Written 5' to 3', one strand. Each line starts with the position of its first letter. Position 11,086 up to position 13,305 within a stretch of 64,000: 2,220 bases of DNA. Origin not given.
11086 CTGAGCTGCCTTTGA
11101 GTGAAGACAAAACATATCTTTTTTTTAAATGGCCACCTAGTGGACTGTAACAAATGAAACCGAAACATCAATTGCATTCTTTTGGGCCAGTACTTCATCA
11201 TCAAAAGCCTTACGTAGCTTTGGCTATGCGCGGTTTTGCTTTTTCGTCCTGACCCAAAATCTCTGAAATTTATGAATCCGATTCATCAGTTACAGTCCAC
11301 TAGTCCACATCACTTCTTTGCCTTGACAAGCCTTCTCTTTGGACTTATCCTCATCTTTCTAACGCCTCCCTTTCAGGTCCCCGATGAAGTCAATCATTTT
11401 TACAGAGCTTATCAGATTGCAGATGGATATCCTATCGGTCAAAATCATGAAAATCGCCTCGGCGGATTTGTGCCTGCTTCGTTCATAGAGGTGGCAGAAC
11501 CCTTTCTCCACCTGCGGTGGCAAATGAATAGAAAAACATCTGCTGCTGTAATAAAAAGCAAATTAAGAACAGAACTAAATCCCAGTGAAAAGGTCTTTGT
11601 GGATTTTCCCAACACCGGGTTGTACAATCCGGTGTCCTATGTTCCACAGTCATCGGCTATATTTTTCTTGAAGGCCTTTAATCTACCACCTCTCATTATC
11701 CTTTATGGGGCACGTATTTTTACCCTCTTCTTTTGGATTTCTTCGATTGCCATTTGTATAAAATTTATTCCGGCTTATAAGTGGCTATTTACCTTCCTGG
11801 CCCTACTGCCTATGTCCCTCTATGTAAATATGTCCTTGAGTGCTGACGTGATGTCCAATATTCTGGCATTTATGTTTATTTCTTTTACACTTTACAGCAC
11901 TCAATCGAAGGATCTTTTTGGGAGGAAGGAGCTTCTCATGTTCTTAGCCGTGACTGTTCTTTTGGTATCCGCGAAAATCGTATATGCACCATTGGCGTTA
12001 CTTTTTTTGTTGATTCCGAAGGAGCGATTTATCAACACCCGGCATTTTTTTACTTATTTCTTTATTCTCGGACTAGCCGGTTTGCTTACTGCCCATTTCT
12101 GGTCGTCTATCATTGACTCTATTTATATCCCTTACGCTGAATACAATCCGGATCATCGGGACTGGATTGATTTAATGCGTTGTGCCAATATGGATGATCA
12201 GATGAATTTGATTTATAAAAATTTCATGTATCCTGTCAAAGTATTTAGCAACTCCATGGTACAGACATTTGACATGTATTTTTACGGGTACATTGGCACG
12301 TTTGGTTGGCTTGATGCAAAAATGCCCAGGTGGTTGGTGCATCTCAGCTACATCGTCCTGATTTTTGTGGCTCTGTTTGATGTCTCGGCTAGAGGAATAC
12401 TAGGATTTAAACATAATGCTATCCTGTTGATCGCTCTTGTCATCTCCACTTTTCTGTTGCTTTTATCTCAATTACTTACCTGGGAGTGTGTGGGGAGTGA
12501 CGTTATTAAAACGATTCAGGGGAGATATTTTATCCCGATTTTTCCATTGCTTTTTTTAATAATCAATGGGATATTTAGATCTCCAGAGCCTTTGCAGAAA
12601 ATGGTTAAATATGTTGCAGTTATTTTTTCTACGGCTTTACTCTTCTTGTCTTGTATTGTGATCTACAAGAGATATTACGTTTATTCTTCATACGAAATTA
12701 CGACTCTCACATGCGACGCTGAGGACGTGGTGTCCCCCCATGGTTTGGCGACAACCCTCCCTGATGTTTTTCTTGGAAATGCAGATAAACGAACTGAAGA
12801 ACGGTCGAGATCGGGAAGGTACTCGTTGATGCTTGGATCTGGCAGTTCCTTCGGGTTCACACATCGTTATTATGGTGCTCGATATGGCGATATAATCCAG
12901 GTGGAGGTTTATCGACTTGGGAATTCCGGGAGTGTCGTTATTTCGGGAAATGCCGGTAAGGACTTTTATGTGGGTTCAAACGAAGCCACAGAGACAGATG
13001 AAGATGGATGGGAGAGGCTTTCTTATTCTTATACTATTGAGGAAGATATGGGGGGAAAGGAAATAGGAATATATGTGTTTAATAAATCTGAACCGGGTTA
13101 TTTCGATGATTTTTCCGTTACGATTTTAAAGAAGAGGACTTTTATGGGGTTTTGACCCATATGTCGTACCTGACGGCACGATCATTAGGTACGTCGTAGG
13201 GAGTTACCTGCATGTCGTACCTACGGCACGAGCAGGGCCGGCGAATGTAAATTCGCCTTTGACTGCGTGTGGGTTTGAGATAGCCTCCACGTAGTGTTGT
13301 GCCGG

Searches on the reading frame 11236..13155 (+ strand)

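Call 45: search_protein_families(library=pfam, proteins=[window:11236-13155:+], max_evalue=0.0001)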
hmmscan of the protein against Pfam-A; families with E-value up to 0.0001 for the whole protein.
window:11236-13155:+ (639 aa): 1 family
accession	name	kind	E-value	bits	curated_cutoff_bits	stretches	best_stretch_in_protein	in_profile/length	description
PF09913.15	DUF2142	-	1.2e-60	205.9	30.1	1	33-439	1-395/395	Predicted membrane protein (DUF2142)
